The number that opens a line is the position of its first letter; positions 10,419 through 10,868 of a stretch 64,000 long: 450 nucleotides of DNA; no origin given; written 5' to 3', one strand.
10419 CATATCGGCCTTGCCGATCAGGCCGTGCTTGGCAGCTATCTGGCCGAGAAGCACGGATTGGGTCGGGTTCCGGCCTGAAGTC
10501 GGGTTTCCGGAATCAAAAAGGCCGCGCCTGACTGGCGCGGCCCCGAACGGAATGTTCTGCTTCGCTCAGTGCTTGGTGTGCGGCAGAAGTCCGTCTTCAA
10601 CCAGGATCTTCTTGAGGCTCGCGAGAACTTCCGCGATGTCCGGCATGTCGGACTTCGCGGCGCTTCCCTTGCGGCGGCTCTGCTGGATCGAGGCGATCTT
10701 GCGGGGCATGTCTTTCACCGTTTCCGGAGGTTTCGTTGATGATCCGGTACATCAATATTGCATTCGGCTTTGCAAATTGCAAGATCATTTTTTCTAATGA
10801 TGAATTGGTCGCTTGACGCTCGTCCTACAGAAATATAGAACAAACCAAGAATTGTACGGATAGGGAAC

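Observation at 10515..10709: Unannotated 47-aa protein mimicking the PopZ client-binding helix, divergent from the SOS cassette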

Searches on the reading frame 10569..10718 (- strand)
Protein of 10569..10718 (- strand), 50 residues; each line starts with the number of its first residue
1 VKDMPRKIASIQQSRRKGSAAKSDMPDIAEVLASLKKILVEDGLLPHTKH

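Call 3: search_protein_families(library=pfam, proteins=[window:10569-10718:-], max_evalue=10)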
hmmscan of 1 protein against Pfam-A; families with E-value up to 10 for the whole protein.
seq(50 aa): 0 families

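Call 4: search_protein_families(library=ncbifam, proteins=[window:10569-10718:-], max_evalue=10)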
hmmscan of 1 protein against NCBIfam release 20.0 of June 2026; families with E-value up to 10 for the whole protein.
seq(50 aa): 1 family
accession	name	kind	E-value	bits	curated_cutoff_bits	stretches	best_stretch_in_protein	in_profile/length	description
NF004884.0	PRK06245.1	equivalog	0.14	11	209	1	17-48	80-111/340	7,8-didemethyl-8-hydroxy-5-deazariboflavin synthase subunit CofG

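Call 6: find_homologous_proteins(query=window:10569-10709:-, max_evalue=10)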
Query seq(47 aa) (47 aa): 16 proteins with E <= 10 among 16 candidates.
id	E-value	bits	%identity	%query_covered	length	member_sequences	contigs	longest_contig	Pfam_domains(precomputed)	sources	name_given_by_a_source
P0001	1.3e-20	88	98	100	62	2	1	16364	-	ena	-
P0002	4.6e-19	83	91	100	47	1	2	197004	-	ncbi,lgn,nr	ncbi:MAG: hypothetical protein HY059_18415 [Proteobacteria bacterium]|nr:hypothetical protein [Pseud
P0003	4.9e-18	80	87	100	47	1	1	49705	-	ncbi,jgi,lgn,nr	ncbi:MAG: hypothetical protein JNL71_02170 [Rhodospirillales bacterium]|nr:hypothetical protein [Rho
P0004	1.8e-17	78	87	100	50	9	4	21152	-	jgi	jgi:hypothetical protein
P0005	2.0e-17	78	85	100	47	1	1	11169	-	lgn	-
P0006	3.0e-16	74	83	100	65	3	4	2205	-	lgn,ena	-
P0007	3.4e-16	74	89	100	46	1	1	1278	-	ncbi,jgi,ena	jgi:hypothetical protein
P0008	3.5e-16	74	83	100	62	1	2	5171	-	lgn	-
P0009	8.7e-16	73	83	100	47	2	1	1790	-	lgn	-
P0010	1.3e-15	72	81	100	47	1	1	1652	-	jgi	-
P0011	1.3e-15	72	79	100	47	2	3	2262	-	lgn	-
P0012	2.0e-15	72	85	100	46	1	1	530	-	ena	-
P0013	2.6e-15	71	83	100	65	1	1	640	-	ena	-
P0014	7.9e-15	70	85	100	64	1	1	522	-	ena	-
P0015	1.3e-14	69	79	100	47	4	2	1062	-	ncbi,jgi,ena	jgi:hypothetical protein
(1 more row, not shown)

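Call 10: find_related_loci(query=A1, collection=genome_contigs, flank=6000)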
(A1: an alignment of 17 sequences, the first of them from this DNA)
Query A1 (47 aa) in genome_contigs; peptide patterns used: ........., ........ (x = any residue, [..] = any of these).
174 stretches matched a pattern; 8 encode a relative of the query (tblastn E <= 1e-3); 8 distinct loci.
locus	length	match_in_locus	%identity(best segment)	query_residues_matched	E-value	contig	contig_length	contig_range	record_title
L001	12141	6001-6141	98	1-47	2e-27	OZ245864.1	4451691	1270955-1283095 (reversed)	MAG: Tagaea sp. isolate b89f3a61-f39d-4744-9122-d78dad599a90 genome assembly, chromosome: 1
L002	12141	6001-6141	91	1-47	3e-25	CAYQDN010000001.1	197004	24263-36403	MAG TPA_asm: uncultured Azospirillum sp. isolate SRP269290_co5_39 genome assembly, contig: NODE_7_length_197004_cov_19.4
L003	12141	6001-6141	87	1-47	2e-24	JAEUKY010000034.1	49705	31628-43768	MAG: Rhodospirillales bacterium isolate new MAG-107 k141_1692040, whole genome shotgun sequence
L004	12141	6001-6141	87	1-47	5e-24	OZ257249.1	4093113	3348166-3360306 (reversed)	MAG: Tagaea sp. isolate 835704f9-8dba-454c-b00a-1ace12109bd4 genome assembly, chromosome: 1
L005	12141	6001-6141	87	1-47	9e-24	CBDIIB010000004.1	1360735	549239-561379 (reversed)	MAG: Tagaea sp. isolate 1864d970-a1a3-420f-b209-01b41db31efa genome assembly, contig: contig_4, whole genome shotgun seq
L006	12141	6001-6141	83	1-47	4e-23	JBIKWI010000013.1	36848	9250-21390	MAG: Tagaea sp. isolate ME2015-09-13_3300035666_group6_bin128 Rohwer_bin1822_scaffold_709_c1, whole genome shotgun seque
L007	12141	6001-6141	83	1-47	5e-23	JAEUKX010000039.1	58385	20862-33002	MAG: Rhodospirillales bacterium isolate new MAG-106 k141_3998423, whole genome shotgun sequence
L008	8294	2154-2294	81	1-47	6e-22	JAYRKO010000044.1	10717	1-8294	MAG: Tagaea sp. isolate XM2_XAASGE1bin.18 NODE_2548_length_10717_cov_8.521341, whole genome shotgun sequence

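Call 18: search_protein_representatives(alignment_id=A1)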
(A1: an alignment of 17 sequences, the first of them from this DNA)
Query: 17 sequences, 47 profile positions. Proteins with E-value up to 0.001 (for the whole library): 6; up to 1e-10: 2; up to 1e-30: 0. The best 6 are listed.
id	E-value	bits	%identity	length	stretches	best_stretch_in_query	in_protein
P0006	6.1e-29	115.5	-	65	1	1-47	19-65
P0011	5.1e-27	109.3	-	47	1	1-47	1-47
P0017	8.7e-08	47.8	-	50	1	2-47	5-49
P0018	1.2e-05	40.9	-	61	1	2-47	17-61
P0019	1.6e-05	40.5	-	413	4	19-39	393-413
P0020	2.6e-05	39.8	-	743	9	14-29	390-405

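Call 20: find_encoding_contigs(protein=P0017, flank=6000, max_places=4)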
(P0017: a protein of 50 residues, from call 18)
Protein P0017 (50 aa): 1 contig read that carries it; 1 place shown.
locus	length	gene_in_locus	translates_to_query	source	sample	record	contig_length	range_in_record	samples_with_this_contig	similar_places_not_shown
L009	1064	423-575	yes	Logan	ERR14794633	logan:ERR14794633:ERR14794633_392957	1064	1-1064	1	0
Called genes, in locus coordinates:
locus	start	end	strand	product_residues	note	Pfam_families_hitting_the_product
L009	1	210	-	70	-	?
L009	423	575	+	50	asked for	-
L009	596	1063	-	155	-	?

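Call 21: find_encoding_contigs(protein=P0018, flank=6000, max_places=4)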
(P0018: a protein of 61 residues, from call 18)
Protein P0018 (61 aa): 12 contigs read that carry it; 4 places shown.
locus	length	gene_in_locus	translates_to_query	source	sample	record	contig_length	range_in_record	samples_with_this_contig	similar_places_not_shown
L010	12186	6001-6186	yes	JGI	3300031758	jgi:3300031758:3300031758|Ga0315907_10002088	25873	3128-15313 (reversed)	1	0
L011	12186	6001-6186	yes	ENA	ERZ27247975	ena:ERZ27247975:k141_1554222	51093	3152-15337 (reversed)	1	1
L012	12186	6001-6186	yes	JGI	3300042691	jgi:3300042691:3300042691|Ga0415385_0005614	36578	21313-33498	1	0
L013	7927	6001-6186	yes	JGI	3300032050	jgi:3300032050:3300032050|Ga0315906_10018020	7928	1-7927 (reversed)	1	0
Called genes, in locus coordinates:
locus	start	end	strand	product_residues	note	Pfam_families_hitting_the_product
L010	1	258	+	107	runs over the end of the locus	-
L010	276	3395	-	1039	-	PF02811:PHP, PF07733:DNA_pol3_alpha, PF17657:DNA_pol3_finger, PF14579:HHH_6, PF01336:tRNA_anti-codon (weak)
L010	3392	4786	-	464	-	-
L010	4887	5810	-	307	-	-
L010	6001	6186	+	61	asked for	-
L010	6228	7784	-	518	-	PF01266:DAO, PF16901:DAO_C (faint)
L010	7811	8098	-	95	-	-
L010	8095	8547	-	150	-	-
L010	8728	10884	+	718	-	PF13091:PLDc_2 (faint), PF13089:PP_kinase_N, PF02503:PP_kinase, PF17941:PP_kinase_C_1, PF13090:PP_kinase_C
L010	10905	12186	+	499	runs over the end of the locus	PF02541:Ppx-GppA, PF21697:Ppx_C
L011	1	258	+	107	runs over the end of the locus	-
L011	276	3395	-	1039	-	PF02811:PHP, PF07733:DNA_pol3_alpha, PF17657:DNA_pol3_finger, PF14579:HHH_6, PF01336:tRNA_anti-codon (weak)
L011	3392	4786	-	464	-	-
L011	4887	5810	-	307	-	-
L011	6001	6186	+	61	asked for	-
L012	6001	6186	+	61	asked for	-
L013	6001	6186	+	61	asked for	-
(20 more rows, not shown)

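Call 25: find_homologous_proteins(query=A2, max_evalue=10)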
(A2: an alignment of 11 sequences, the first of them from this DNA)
Query A2 (11 sequences) (47 aa, profile of the alignment): 31 proteins with E <= 10 among 445 candidates.
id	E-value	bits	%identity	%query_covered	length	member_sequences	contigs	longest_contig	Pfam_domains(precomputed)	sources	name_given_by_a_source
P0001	2.9e-26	109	98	100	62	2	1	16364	-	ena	-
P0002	3.8e-26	108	91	100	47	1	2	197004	-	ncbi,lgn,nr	ncbi:MAG: hypothetical protein HY059_18415 [Proteobacteria bacterium]|nr:hypothetical protein [Pseud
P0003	2.5e-25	106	87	100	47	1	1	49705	-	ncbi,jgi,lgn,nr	ncbi:MAG: hypothetical protein JNL71_02170 [Rhodospirillales bacterium]|nr:hypothetical protein [Rho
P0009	4.6e-25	105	83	100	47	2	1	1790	-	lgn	-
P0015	5.0e-25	105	79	100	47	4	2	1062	-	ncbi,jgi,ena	jgi:hypothetical protein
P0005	5.4e-25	105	85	100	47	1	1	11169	-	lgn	-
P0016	1.9e-24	103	79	100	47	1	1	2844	-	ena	-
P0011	2.5e-24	103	79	100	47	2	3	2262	-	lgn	-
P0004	3.2e-24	102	87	100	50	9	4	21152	-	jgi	jgi:hypothetical protein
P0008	8.2e-24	101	83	100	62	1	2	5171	-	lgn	-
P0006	1.1e-23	101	83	100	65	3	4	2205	-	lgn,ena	-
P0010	2.8e-23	99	81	100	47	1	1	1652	-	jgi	-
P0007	3.3e-23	99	89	100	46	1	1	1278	-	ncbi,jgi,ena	jgi:hypothetical protein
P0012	8.8e-23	98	85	100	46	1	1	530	-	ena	-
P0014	3.6e-22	96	85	100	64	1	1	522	-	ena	-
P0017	1.1e-19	88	52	98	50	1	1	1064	-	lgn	-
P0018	1.5e-17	81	47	100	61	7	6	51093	-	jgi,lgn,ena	jgi:hypothetical protein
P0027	4.3e-15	73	60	64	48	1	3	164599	-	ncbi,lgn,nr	ncbi:MAG: hypothetical protein ING44_18490 [Telmatospirillum sp.]|nr:hypothetical protein [Telmatosp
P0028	9.0e-15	72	62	96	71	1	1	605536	-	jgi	-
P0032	8.9e-12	62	54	100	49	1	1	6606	-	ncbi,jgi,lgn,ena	jgi:hypothetical protein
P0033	6.1e-10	57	51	79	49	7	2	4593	-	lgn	-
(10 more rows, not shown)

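Call 38: find_encoding_contigs(protein=P0028, flank=5000, max_places=2)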
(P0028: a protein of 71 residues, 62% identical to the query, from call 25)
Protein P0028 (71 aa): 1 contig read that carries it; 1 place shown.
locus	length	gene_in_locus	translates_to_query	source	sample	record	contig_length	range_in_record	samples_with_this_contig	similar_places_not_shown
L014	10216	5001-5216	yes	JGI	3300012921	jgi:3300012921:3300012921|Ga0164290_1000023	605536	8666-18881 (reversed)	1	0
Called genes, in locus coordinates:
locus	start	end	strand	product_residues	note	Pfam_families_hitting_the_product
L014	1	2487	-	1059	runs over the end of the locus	PF02811:PHP, PF07733:DNA_pol3_alpha, PF17657:DNA_pol3_finger, PF14579:HHH_6, PF01336:tRNA_anti-codon (weak)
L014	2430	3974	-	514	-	PF00817:IMS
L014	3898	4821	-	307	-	-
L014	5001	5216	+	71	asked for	-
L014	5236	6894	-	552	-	PF01266:DAO, PF16901:DAO_C (faint)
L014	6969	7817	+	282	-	PF12974:Phosphonate-bd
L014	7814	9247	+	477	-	PF02518:HATPase_c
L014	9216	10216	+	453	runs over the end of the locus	PF00072:Response_reg, PF00158:Sigma54_activat, PF14532:Sigma54_activ_2, PF07728:AAA_5 (weak), PF25601:AAA_lid_14, PF02954:HTH_8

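Call 39: find_encoding_contigs(protein=P0027, flank=5000, max_places=2)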
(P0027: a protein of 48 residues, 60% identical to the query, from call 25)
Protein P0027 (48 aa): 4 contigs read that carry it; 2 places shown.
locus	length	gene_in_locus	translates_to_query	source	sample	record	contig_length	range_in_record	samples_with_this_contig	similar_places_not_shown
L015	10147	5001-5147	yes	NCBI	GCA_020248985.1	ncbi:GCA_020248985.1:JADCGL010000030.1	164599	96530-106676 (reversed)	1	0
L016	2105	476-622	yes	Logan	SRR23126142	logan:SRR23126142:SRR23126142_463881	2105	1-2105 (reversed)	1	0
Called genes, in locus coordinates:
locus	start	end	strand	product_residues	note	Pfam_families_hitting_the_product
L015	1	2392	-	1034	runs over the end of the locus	PF02811:PHP, PF07733:DNA_pol3_alpha, PF17657:DNA_pol3_finger, PF14579:HHH_6, PF01336:tRNA_anti-codon (weak)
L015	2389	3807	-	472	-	PF00817:IMS (weak)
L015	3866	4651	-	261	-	-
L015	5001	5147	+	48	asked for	-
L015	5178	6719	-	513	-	PF01266:DAO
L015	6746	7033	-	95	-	-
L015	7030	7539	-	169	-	PF00300:His_Phos_1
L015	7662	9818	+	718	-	PF13089:PP_kinase_N, PF02503:PP_kinase, PF17941:PP_kinase_C_1, PF13091:PLDc_2 (faint), PF13090:PP_kinase_C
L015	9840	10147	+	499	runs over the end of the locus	PF02541:Ppx-GppA, PF21697:Ppx_C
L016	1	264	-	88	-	?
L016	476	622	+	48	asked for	-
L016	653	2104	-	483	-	?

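Call 40: find_encoding_contigs(protein=P0032, flank=5000, max_places=2)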
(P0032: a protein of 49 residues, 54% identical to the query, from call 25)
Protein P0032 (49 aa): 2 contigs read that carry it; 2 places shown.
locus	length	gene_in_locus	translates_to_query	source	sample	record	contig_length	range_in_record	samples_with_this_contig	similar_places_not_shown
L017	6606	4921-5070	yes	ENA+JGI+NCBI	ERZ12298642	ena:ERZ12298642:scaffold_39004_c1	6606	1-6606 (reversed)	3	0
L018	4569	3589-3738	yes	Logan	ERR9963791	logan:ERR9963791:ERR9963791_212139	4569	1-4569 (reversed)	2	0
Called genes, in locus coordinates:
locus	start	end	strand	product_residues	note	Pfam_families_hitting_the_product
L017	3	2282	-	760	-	?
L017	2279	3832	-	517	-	PF11799:IMS_C (faint)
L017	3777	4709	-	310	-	-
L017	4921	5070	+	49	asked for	-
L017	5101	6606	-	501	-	?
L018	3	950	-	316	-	?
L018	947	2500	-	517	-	PF11799:IMS_C (faint)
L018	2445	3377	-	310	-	-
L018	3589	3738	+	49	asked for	-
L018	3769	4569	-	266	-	?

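Call 41: find_encoding_contigs(protein=P0033, flank=5000, max_places=2)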
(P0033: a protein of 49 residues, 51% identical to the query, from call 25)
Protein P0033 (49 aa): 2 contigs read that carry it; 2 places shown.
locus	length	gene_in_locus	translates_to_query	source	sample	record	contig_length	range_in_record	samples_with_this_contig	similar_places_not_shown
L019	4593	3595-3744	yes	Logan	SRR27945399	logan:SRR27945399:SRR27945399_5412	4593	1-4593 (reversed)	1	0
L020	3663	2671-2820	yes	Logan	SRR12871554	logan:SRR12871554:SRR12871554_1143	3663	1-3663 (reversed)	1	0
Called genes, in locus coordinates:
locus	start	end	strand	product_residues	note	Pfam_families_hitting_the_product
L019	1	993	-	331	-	?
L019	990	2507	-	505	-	PF00817:IMS, PF11799:IMS_C (weak)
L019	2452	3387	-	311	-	-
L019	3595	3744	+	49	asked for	-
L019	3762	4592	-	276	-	?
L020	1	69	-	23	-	?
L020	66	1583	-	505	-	PF00817:IMS, PF11799:IMS_C (weak)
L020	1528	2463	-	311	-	-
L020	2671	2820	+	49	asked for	-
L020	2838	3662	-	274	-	?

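Call 54: predict_structure(alignment_id=A3)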
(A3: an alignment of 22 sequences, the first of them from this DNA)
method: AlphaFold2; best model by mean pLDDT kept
length: 47 residues; sequences in the alignment: 22
mean_pLDDT: 74.6   pTM: 0.40
mean pLDDT of the five models: 74.6, 73.3, 73.2, 71.2, 70.2
residues with pLDDT >= 90: 17; 70-90: 7; 50-70: 21; < 50: 2
segments of 3 or more residues with pLDDT < 50: none
pLDDT, mean of each block of 10 residues (from residue 1): 62 56 87 94 74
secondary structure, 60 per line:
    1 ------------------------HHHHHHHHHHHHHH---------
elements in order: H25-38

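Call 56: search_solved_structures(query=A3, max_evalue=10, show_alignments=3)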
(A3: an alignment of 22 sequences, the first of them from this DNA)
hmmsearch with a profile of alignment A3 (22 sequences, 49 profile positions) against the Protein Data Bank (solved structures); distinct sequences matched with E-value up to 10: 0.

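Call 57: search_protein_families(library=pfam, alignment_id=A3, max_evalue=10)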
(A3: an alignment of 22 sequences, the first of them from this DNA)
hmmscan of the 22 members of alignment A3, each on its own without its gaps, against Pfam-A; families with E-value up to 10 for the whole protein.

A. member 1, seq(47 aa): 0 families

B. families by the number of members that match (of 22 scanned): 2 families
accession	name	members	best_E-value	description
PF22743.2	PspAA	1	0.093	PspA-Associated protein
PF11338.13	DUF3140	1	0.11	Protein of unknown function (DUF3140)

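Call 65: search_protein_families(library=pfam, proteins=[P0019], max_evalue=0.01)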
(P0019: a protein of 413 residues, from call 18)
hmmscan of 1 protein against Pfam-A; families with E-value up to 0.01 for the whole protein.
P0019 (413 aa): 3 families
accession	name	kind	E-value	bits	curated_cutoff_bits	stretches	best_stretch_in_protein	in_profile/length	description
PF13676.11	TIR_2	-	6.5e-16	59.4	28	1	3-110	13-121/122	TIR domain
PF01582.25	TIR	-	3.1e-06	27.5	21.3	1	10-67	25-82/179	TIR domain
PF08937.16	ThsB_TIR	-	0.0023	18.7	21.2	1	32-79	50-97/100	Thoeris protein ThsB, TIR-like domain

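Call 66: find_encoding_contigs(protein=P0019, flank=4000, max_places=3)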
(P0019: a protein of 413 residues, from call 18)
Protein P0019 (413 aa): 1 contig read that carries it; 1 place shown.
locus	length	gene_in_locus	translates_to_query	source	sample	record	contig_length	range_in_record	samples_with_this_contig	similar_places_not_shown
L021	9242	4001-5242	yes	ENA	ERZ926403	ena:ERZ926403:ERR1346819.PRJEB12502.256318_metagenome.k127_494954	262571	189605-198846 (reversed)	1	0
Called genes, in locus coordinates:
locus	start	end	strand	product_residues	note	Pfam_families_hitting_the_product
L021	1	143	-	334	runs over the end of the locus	PF00532:Peripla_BP_1, PF13407:Peripla_BP_4 (weak), PF13377:Peripla_BP_3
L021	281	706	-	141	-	-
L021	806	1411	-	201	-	-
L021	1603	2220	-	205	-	PF08857:ParBc_2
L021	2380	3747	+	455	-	PF00144:Beta-lactamase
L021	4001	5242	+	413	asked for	PF01582:TIR (weak), PF13676:TIR_2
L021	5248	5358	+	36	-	-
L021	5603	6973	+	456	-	PF08238:Sel1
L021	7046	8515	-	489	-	PF00224:PK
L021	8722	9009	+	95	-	PF00166:Cpn10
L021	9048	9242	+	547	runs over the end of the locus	PF00118:Cpn60_TCP1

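Call 73: find_related_loci(query=A3, collection=metagenome_contigs, flank=2500)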
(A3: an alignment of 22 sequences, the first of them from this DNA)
Query A3 (47 aa) in metagenome_contigs; peptide patterns used: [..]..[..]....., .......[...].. (x = any residue, [..] = any of these).
200 stretches matched a pattern; 5 encode a relative of the query (tblastn E <= 1e-3); 5 distinct loci.
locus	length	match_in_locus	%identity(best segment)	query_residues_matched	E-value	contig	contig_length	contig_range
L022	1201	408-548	100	1-47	1e-28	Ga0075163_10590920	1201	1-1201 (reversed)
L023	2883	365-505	81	1-47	9e-24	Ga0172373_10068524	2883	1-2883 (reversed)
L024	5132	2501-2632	62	3-47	3e-12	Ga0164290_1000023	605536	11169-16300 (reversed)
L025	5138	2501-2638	47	1-47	1e-9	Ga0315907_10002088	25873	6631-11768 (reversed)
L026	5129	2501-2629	50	4-47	2e-9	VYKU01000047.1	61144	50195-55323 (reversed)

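Call 76: search_dna_similar(query=window:10569-10709:-, collection=plasmids, mode=protein, max_evalue=10, max_rows=15)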
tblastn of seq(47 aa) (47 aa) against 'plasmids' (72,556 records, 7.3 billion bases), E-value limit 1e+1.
Records with a match: 1; places in all: 1; records where one place covers at least 80% of the query: 0.
Best place of each record, by identity: <60% 1.
By first word of the organism name: Mesorhizobium 1.
By predicted mobility (MOB-suite, as given by PLSDB): non-mobilizable 1.
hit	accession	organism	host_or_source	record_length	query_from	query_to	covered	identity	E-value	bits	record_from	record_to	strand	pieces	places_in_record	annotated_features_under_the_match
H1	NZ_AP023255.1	Mesorhizobium sp. 131-3-5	Lotus japonicus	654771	4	40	79%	35.1%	3e+0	31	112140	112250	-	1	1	HAMP domain-containing sensor histidine kinase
